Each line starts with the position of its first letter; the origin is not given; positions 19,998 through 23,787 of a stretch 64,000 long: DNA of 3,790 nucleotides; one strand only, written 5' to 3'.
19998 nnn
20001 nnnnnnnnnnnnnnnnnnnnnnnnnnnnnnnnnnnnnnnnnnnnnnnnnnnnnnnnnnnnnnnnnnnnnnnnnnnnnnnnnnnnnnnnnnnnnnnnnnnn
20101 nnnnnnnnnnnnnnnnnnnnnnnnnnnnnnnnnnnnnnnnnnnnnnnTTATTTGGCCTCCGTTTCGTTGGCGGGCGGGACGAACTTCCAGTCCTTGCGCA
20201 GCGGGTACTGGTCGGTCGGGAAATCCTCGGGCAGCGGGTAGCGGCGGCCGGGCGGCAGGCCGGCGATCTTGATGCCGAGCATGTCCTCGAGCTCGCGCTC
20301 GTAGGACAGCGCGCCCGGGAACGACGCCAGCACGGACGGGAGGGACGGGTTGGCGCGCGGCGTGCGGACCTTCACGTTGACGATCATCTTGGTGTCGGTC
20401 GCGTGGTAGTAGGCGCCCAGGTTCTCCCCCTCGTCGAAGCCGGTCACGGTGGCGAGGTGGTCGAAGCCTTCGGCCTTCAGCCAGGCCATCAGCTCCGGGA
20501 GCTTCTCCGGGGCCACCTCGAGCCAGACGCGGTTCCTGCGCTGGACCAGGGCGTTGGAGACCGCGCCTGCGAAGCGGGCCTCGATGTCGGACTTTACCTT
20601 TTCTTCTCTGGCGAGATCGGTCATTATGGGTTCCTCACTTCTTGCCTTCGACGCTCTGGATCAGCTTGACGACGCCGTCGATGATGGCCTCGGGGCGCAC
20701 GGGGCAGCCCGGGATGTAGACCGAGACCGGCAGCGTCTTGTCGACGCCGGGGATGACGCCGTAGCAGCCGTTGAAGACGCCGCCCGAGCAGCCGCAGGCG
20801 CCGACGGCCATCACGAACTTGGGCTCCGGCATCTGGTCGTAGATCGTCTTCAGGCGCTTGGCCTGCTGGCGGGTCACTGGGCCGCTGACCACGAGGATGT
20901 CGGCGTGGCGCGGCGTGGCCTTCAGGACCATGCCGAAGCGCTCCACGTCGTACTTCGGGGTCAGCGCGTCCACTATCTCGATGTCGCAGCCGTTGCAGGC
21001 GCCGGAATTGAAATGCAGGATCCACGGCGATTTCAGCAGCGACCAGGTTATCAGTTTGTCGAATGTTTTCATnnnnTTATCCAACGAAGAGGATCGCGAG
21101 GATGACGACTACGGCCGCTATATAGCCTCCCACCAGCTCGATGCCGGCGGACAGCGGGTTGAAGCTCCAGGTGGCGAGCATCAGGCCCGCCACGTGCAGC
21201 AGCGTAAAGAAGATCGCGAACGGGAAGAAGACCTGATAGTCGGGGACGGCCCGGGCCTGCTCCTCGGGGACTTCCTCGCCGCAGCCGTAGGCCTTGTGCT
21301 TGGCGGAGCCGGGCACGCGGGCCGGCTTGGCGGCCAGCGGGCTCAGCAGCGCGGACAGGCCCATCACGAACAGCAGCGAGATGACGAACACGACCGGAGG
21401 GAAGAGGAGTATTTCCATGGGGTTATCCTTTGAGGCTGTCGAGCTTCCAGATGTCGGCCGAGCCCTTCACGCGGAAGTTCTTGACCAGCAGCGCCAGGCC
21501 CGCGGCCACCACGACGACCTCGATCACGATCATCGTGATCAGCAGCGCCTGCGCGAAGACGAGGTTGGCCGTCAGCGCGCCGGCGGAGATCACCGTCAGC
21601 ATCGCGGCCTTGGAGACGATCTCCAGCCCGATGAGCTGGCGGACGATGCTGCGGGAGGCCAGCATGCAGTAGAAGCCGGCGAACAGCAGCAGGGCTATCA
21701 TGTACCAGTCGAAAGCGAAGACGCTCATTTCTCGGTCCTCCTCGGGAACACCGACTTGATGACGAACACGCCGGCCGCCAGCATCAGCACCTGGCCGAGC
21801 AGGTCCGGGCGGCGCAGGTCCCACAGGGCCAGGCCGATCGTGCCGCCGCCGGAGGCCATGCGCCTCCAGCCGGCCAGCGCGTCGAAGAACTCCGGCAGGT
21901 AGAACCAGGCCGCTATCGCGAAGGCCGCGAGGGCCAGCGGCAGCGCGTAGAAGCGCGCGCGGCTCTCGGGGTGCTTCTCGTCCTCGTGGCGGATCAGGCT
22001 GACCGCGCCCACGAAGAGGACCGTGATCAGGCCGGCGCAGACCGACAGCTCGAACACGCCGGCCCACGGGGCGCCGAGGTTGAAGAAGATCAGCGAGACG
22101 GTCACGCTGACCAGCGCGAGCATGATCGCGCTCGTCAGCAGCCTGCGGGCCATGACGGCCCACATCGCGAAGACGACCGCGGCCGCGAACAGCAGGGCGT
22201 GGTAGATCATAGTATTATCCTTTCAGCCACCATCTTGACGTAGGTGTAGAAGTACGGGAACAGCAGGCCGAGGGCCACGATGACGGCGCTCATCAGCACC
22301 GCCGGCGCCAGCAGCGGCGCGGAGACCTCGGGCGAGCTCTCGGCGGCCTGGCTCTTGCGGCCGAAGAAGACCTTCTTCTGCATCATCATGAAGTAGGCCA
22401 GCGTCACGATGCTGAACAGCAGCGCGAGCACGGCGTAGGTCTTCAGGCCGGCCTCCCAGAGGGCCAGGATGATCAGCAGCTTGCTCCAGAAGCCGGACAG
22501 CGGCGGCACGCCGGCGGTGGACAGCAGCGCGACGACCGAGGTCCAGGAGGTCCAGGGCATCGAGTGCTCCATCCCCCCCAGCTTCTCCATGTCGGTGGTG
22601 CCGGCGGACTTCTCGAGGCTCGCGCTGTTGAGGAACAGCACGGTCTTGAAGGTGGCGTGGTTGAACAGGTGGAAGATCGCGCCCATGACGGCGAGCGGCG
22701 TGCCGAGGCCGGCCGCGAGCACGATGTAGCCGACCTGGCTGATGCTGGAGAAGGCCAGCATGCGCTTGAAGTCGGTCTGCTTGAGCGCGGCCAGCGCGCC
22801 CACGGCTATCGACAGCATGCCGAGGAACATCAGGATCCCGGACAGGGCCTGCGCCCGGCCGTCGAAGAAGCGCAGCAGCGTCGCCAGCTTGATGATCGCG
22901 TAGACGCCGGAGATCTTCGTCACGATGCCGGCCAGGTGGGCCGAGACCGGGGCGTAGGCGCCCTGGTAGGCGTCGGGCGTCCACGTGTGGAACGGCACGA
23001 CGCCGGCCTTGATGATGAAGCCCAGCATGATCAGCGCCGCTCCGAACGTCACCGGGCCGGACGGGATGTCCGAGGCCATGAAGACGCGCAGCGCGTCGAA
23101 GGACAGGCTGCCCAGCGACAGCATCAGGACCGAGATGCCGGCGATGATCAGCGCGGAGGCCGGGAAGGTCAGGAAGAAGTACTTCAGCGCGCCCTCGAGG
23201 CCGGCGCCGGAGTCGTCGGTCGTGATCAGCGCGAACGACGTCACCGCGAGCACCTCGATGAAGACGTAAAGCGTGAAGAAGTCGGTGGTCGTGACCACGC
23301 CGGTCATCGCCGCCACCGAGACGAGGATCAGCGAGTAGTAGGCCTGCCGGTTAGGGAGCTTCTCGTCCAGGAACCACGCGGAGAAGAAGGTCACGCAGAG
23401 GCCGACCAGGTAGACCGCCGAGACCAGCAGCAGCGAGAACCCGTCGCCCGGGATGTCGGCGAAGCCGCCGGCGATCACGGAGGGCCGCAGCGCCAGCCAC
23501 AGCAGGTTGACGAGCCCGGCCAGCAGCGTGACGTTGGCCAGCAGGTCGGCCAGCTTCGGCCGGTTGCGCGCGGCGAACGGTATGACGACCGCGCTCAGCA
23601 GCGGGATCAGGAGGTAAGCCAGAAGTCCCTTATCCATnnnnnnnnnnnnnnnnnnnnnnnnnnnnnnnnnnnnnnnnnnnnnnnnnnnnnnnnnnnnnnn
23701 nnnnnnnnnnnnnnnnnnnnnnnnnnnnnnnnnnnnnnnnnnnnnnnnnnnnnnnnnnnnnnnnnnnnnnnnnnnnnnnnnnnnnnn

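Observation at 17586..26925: Eleven-gene operon with complex-I subunit content, Mbh/Mrp gene order and a Cys-complete [NiFe] large subunit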

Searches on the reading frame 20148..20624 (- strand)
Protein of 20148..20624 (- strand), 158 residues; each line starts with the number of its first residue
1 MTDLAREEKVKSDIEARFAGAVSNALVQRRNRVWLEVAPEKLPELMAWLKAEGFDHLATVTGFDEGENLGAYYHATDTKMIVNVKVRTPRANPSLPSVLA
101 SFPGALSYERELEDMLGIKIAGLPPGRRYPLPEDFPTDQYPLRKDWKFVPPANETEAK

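Call 4: search_protein_families(library=pfam, proteins=[window:20148-20624:-], max_evalue=0.01)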
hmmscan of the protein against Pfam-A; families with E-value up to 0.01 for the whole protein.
window:20148-20624:- (158 aa): 1 family
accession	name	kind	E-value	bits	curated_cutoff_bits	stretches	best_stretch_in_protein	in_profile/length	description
PF00329.25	Complex1_30kDa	-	3.9e-26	92.5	22.5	1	36-147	2-119/124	Respiratory-chain NADH dehydrogenase, 30 Kd subunit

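Call 5: search_protein_families(library=ncbifam, proteins=[window:20148-20624:-], max_evalue=0.01)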
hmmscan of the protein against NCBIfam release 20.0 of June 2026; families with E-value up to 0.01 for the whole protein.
window:20148-20624:- (158 aa): 17 families
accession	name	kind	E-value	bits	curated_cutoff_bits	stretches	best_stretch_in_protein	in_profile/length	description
NF004734.0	PRK06074.2-1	equivalog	2.6e-18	66.6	169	1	23-148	18-151/164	NADH-quinone oxidoreductase subunit C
NF009141.0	PRK12494.1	equivalog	3.3e-17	62.9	175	1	34-146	45-163/175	NAD(P)H-quinone oxidoreductase subunit J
NF040611.1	F420_dehyd_FpoC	exception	5e-17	62.3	220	1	9-150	5-150/158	F420H2 dehydrogenase subunit FpoC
NF004735.0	PRK06074.2-2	equivalog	2.9e-16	59.8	176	1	12-150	8-150/158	NADH-quinone oxidoreductase subunit C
TIGR01961.1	NuoC_fam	subfamily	7e-16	58.9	122.45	1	36-147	4-119/122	NADH (or F420H2) dehydrogenase, subunit C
NF004737.0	PRK06074.2-4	equivalog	7.8e-14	51.9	144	1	32-148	13-126/150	NADH-quinone oxidoreductase subunit C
NF009808.0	PRK13292.1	equivalog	4.5e-12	44.7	1156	1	7-148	224-375/791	NADH-quinone oxidoreductase subunit B/C/D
NF005832.0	PRK07735.1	equivalog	6.4e-12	45.4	431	1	36-147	310-424/430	NADH-quinone oxidoreductase subunit C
NF005856.0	PRK07785.1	equivalog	5e-11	42.9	224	1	13-146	83-222/246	NADH-quinone oxidoreductase subunit C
NF004733.0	PRK06074.1-5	equivalog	5.4e-09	36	225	1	10-146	9-149/203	NADH-quinone oxidoreductase subunit C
NF004736.0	PRK06074.2-3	equivalog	2.8e-08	33.6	239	1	24-148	33-159/183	NADH-quinone oxidoreductase subunit C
NF008728.0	PRK11742.1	equivalog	1.7e-07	30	840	1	76-147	104-173/598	NADH-quinone oxidoreductase subunit C/D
NF004738.0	PRK06074.2-5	equivalog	4.3e-07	29.8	198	1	22-148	19-151/174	NADH-quinone oxidoreductase subunit C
NF006304.0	PRK08491.1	equivalog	4.5e-06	26.4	228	1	21-145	48-173/263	NADH-quinone oxidoreductase subunit C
NF004731.0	PRK06074.1-3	equivalog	3.1e-05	23.9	303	1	79-147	83-146/207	NADH-quinone oxidoreductase subunit C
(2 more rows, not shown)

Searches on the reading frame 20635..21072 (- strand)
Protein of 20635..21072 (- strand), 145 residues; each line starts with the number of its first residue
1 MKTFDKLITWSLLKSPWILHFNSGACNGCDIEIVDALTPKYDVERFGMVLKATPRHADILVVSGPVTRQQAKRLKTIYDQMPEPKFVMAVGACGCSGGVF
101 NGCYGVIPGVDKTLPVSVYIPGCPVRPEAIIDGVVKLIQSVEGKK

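Call 4: search_protein_families(library=pfam, proteins=[window:20635-21072:-], max_evalue=0.01)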
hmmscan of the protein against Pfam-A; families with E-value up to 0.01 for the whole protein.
window:20635-21072:- (145 aa): 1 family
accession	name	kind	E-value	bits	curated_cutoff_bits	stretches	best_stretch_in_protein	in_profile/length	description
PF01058.29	Oxidored_q6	-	6.2e-33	113.7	27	1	26-137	1-128/128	NADH ubiquinone oxidoreductase, 20 Kd subunit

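Call 5: search_protein_families(library=ncbifam, proteins=[window:20635-21072:-], max_evalue=0.01)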
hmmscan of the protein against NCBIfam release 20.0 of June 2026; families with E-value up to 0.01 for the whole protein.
window:20635-21072:- (145 aa): 15 families
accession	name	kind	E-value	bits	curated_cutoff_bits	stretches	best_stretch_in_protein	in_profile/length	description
NF005012.1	PRK06411.1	subfamily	1.5e-50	171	116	1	2-143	22-160/166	NADH-quinone oxidoreductase subunit NuoB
TIGR01957.1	nuoB_fam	subfamily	1.2e-46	158.2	142.7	1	2-142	5-143/145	NADH-quinone oxidoreductase subunit B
NF011393.0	PRK14818.1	equivalog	3.5e-42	143.9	255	1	3-142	20-156/173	NADH dehydrogenase subunit B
NF011391.0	PRK14816.1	equivalog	1.8e-40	138.6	283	1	3-141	41-177/196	NADH-quinone oxidoreductase subunit B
NF011395.0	PRK14820.1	equivalog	1.6e-39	135.5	263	1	3-142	22-158/180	NADH-quinone oxidoreductase subunit B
NF009808.0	PRK13292.1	equivalog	3.5e-39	134.3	1156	1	2-142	13-150/791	NADH-quinone oxidoreductase subunit B/C/D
NF011394.0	PRK14819.1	equivalog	5e-39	134.4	312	1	2-142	19-157/264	NADH-quinone oxidoreductase subunit B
NF011390.0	PRK14815.1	equivalog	1.4e-38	132.1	281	1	3-142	22-158/183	NADH dehydrogenase subunit B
NF011389.0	PRK14814.1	equivalog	2.7e-38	131.6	285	1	3-142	22-158/186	NADH dehydrogenase subunit B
NF011388.0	PRK14813.1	equivalog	3.8e-37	128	294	1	3-138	17-150/189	NADH dehydrogenase subunit B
NF011392.0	PRK14817.1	equivalog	1.6e-33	115.9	271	1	24-143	45-162/182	NADH-quinone oxidoreductase subunit B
TIGR03294.1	FrhG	equivalog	1.8e-06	27.9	245.5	1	56-140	50-143/228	coenzyme F420 hydrogenase subunit gamma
NF040831.1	sulfhyd_ShyD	equivalog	0.00042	20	460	0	37-100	28-90/240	NAD(P)-dependent hydrogenase/sulfhydrogenase 2 subunit delta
NF045875.1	F420_non_VhuG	exception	0.00087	18.6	450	0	110-141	136-167/286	F420-non-reducing hydrogenase subunit VhuG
NF045520.1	H2_NiFeSe_small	exception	0.0016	17.8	470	0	66-142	126-210/314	NiFeSe hydrogenase small subunit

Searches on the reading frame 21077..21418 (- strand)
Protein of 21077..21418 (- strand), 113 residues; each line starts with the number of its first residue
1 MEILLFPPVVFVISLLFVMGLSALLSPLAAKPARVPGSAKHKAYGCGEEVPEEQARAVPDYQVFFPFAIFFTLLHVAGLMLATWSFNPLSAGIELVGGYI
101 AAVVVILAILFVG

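Call 4: search_protein_families(library=pfam, proteins=[window:21077-21418:-], max_evalue=0.01)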
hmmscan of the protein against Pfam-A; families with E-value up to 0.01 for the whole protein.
window:21077-21418:- (113 aa): 1 family
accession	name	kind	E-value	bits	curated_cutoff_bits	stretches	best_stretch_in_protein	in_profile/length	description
PF00507.24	Oxidored_q4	-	1.6e-06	28.6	23.3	1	18-113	4-87/99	NADH-ubiquinone/plastoquinone oxidoreductase, chain 3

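Call 5: search_protein_families(library=ncbifam, proteins=[window:21077-21418:-], max_evalue=0.01)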
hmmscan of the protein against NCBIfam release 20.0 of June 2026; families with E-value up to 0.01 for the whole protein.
window:21077-21418:- (113 aa): 0 families

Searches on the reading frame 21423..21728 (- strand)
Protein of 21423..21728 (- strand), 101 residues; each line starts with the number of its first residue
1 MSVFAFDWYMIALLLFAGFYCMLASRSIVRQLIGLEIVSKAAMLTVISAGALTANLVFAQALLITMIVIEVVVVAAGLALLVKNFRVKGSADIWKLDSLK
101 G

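Call 4: search_protein_families(library=pfam, proteins=[window:21423-21728:-], max_evalue=0.01)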
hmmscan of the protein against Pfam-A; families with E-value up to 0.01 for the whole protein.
window:21423-21728:- (101 aa): 1 family
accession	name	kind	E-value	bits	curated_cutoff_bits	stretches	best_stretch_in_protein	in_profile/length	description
PF00420.29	Oxidored_q2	-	3.1e-17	62.5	26.1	1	10-100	5-94/95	NADH-ubiquinone/plastoquinone oxidoreductase chain 4L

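Call 5: search_protein_families(library=ncbifam, proteins=[window:21423-21728:-], max_evalue=0.01)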
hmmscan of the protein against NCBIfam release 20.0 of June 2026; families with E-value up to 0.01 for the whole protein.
window:21423-21728:- (101 aa): 16 families
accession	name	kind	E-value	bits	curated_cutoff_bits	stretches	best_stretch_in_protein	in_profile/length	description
NF006250.0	PRK08388.1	equivalog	2.8e-09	37.5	137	2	58-101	76-119/119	putative monovalent cation/H+ antiporter subunit C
NF004320.0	PRK05715.1-2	equivalog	4.9e-09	36.1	57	1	9-100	7-98/99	NADH-quinone oxidoreductase subunit NuoK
NF009301.0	PRK12658.1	equivalog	1.1e-07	31.6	156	1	10-55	8-52/125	Na+/H+ antiporter subunit C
NF005624.0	PRK07375.2-3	equivalog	7.3e-07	29.3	95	1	5-84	5-97/105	cation:proton antiporter subunit C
NF009302.0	PRK12659.1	equivalog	7.6e-07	29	154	1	10-54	8-51/117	Na+/H+ antiporter subunit C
NF004322.0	PRK05715.1-4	equivalog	1.9e-06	27.8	128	1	9-100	10-103/104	NADH-quinone oxidoreductase subunit NuoK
NF005621.0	PRK07375.1-6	equivalog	2.2e-06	27.5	126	1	8-92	11-109/120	putative monovalent cation/H+ antiporter subunit C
NF009303.0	PRK12660.1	subfamily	2.9e-06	27.2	132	1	10-96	8-107/114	putative monovalent cation/H+ antiporter subunit C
NF004319.0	PRK05715.1-1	equivalog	3.6e-06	27.1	101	1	10-101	10-100/100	NADH-quinone oxidoreductase subunit NuoK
NF009304.0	PRK12661.1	equivalog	1.2e-05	25.4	152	1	10-55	9-53/140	putative monovalent cation/H+ antiporter subunit C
NF005929.0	PRK07946.1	equivalog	1.5e-05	24.8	157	0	59-93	72-106/204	Na(+)/H(+) antiporter subunit C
NF040614.1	F420_dehyd_FpoK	exception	3.2e-05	24.3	145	1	11-99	8-96/98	F420H2 dehydrogenase subunit FpoK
NF006372.0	PRK08600.1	equivalog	5e-05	23.3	127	1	10-94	8-104/113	Na(+)/H(+) antiporter subunit C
TIGR00941.1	2a6301s03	subfamily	0.0008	20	161.2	0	10-55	8-52/104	multicomponent Na+:H+ antiporter, MnhC subunit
NF005619.0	PRK07375.1-4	equivalog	0.001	19.4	145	0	9-57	6-55/111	Na+/H+ antiporter subunit C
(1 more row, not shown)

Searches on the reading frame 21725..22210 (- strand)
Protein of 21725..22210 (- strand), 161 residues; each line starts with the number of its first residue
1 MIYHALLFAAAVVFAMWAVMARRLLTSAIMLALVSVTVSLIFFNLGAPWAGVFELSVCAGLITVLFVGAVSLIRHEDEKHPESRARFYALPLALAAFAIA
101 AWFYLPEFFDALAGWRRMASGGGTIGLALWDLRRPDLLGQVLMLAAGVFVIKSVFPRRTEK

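Call 4: search_protein_families(library=pfam, proteins=[window:21725-22210:-], max_evalue=0.01)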
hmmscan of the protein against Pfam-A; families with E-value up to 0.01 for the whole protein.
window:21725-22210:- (161 aa): 2 families
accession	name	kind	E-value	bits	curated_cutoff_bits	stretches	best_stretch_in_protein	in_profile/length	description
PF00499.25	Oxidored_q3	-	1.5e-11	44.6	33.2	1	15-105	2-92/146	NADH-ubiquinone/plastoquinone oxidoreductase chain 6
PF13244.11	MbhD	-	4.1e-06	27.3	27.2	1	10-73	2-65/67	MBH, subunit D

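Call 5: search_protein_families(library=ncbifam, proteins=[window:21725-22210:-], max_evalue=0.01)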
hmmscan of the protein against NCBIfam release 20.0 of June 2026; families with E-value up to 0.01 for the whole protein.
window:21725-22210:- (161 aa): 14 families
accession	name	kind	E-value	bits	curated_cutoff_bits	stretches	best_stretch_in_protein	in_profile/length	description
NF009159.0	PRK12504.1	equivalog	1.4e-10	41.4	141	1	4-99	7-102/178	DUF4040 domain-containing protein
NF006242.0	PRK08378.1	subfamily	2e-08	34.7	98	1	4-78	8-83/85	hypothetical protein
NF005162.0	PRK06638.1-1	equivalog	5.2e-07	29.7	157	1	13-76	13-77/184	NADH-quinone oxidoreductase subunit J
NF005168.0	PRK06638.2-3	equivalog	3.7e-05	23.7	154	1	6-103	10-106/172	NADH-quinone oxidoreductase subunit J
NF005025.0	PRK06433.1-5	equivalog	9.7e-05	22.7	95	1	5-76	17-88/96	NADH dehydrogenase subunit J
NF009290.0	PRK12650.1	equivalog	0.00018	19.6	980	1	12-100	613-703/966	DUF4040 family protein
NF005166.0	PRK06638.2-1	equivalog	0.0003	20.8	284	1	27-103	29-107/174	NADH-quinone oxidoreductase subunit J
NF009161.0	PRK12507.1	equivalog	0.00031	20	272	1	6-108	14-116/336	putative monovalent cation/H+ antiporter subunit B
NF009287.0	PRK12647.1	equivalog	0.00077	18.1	937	1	2-96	599-691/773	putative monovalent cation/H+ antiporter subunit A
NF005023.0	PRK06433.1-2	equivalog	0.0011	19.4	92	1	3-73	3-76/82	NADH dehydrogenase subunit J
NF005167.0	PRK06638.2-2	equivalog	0.0013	18.5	137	1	7-77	9-80/176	NADH-quinone oxidoreductase subunit J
NF005165.0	PRK06638.1-5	equivalog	0.0022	17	192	1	7-73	26-92/282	NADH-quinone oxidoreductase subunit J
NF009288.0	PRK12648.1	equivalog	0.003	15.7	1104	1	6-152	615-770/954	monovalent cation/H+ antiporter subunit A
NF005024.0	PRK06433.1-4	equivalog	0.0051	17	101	1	6-79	10-84/89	NADH dehydrogenase subunit J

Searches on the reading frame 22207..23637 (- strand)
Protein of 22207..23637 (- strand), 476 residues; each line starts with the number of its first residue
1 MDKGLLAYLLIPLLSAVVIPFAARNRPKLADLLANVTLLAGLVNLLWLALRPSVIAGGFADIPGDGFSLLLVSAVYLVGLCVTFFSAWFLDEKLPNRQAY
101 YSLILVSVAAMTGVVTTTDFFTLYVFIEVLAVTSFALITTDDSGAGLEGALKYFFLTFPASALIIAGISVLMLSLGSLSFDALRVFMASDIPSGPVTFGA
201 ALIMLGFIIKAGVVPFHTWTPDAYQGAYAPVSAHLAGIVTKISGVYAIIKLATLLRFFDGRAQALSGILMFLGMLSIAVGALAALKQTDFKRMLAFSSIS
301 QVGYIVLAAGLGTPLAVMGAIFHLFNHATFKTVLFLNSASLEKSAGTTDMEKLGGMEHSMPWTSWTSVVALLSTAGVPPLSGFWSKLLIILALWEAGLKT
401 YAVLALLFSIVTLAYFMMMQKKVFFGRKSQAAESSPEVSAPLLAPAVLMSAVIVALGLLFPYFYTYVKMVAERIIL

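Call 4: search_protein_families(library=pfam, proteins=[window:22207-23637:-], max_evalue=0.01)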
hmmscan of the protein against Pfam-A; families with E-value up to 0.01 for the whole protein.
window:22207-23637:- (476 aa): 2 families
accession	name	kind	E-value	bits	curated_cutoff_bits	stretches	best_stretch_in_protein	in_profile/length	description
PF00361.26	Proton_antipo_M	-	1.3e-61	208.8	21.5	1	118-408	2-290/294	NADH:quinone oxidoreductase/Mrp antiporter, TM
PF10125.14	NADHdeh_related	-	5.1e-07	29.8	27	1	103-230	73-195/218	NADH dehydrogenase I, subunit N related protein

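Call 5: search_protein_families(library=ncbifam, proteins=[window:22207-23637:-], max_evalue=0.01)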
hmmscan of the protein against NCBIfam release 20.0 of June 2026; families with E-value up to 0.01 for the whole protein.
window:22207-23637:- (476 aa): 76 families (the best 25 are shown)
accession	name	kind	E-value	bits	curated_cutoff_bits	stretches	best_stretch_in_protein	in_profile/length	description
TIGR01770.1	NDH_I_N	subfamily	7.7e-76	256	332.6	1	6-463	11-470/472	NADH-quinone oxidoreductase subunit NuoN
NF006419.0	PRK08668.1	equivalog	1e-73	249.1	617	1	7-459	6-466/613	NADH dehydrogenase subunit M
NF009306.0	PRK12663.1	equivalog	1.1e-71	242.1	542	1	63-472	74-479/498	Na+/H+ antiporter subunit D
NF006240.0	PRK08376.1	subfamily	2.8e-71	241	662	1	65-460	89-492/521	putative monovalent cation/H+ antiporter subunit D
NF005818.0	PRK07691.1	equivalog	2.8e-69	234.4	586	1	64-474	75-483/496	Na+/H+ antiporter subunit D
NF006241.0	PRK08377.1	equivalog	3.3e-69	234.2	645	1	10-474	10-477/494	NADH dehydrogenase subunit N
TIGR01972.1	NDH_I_M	subfamily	4.2e-65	220.3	263.8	1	65-464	77-472/486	NADH-quinone oxidoreductase subunit M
NF004920.0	PRK06277.1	equivalog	6.7e-59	199.9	578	1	71-462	77-462/478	energy conserving hydrogenase EhbF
NF005086.0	PRK06521.1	equivalog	9.8e-58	196.1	667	1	65-474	79-506/669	hydrogenase 4 subunit B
NF005097.0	PRK06525.1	equivalog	1.9e-57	195.1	430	1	6-452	6-465/480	hydrogenase 4 subunit D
TIGR00944.1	2a6301s04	subfamily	2.1e-57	195.4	692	1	64-458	72-460/463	multicomponent K+/H+ antiporter, MrpD/PhaD subunit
NF009308.0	PRK12665.1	equivalog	6.7e-57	193.2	585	1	68-436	82-450/531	Na+/H+ antiporter subunit D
NF006238.0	PRK08375.1-4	equivalog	1.4e-56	192.4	626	1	12-436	13-441/531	putative monovalent cation/H+ antiporter subunit D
NF004440.0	PRK05777.1-3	equivalog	4.4e-56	190.7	519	1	21-458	30-464/477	NADH-quinone oxidoreductase subunit NuoN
NF009290.0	PRK12650.1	equivalog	4.4e-56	190.4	980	1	64-473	79-485/966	DUF4040 family protein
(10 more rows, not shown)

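Call 33: search_solved_structures(query=window:22207-23637:-, max_evalue=1e-20)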
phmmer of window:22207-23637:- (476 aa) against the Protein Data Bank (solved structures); distinct sequences matched with E-value up to 1e-20: 59.
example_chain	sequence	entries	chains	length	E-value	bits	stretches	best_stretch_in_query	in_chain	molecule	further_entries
7qru_D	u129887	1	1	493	1.3e-54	189.5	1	9-475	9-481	Na+/H+ antiporter subunit D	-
6cfw_H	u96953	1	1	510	1.3e-51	179.7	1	65-463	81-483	Monovalent cation/H+ antiporter subunit D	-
6u8y_H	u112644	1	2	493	1.6e-51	179.4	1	9-467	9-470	NADH dehydrogenase subunit N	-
6u8y_X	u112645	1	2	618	2.8e-41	145.7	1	101-452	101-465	NADH dehydrogenase subunit M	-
7qru_A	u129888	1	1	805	1.3e-40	143.5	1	63-466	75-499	Na+/H+ antiporter subunit A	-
6z16_D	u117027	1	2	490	6.5e-39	137.9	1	5-462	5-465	Multisubunit Na+/H+ antiporter, D subunit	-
6tjv_D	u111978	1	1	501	2.1e-37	132.9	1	65-463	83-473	NADH dehydrogenase subunit 4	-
6z16_A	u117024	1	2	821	7.8e-37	131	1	62-457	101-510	Multisubunit Na+/H+ antiporter, A subunit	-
7d3u_D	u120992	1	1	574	2.9e-36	129.1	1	3-431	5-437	Monovalent Na+/H+ antiporter subunit D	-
4he8_L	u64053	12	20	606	1e-35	127.3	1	5-454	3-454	NADH-quinone oxidoreductase subunit 12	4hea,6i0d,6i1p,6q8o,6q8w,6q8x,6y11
8qby_N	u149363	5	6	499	1.3e-34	123.7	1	18-450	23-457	NADH-quinone oxidoreductase subunit N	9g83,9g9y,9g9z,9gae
7ar7_N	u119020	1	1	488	1.4e-34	123.6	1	26-461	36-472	NADH-ubiquinone oxidoreductase chain 2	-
7a23_I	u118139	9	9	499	1.5e-34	123.5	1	26-461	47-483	Nad2m | NADH-ubiquinone oxidoreductase chain 2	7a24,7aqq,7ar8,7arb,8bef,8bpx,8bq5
8e9g_L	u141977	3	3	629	2.7e-34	122.6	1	65-452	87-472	NADH-quinone oxidoreductase, L subunit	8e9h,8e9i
6hum_B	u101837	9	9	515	3.6e-33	118.9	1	9-441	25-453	NAD(P)H-quinone oxidoreductase subunit 2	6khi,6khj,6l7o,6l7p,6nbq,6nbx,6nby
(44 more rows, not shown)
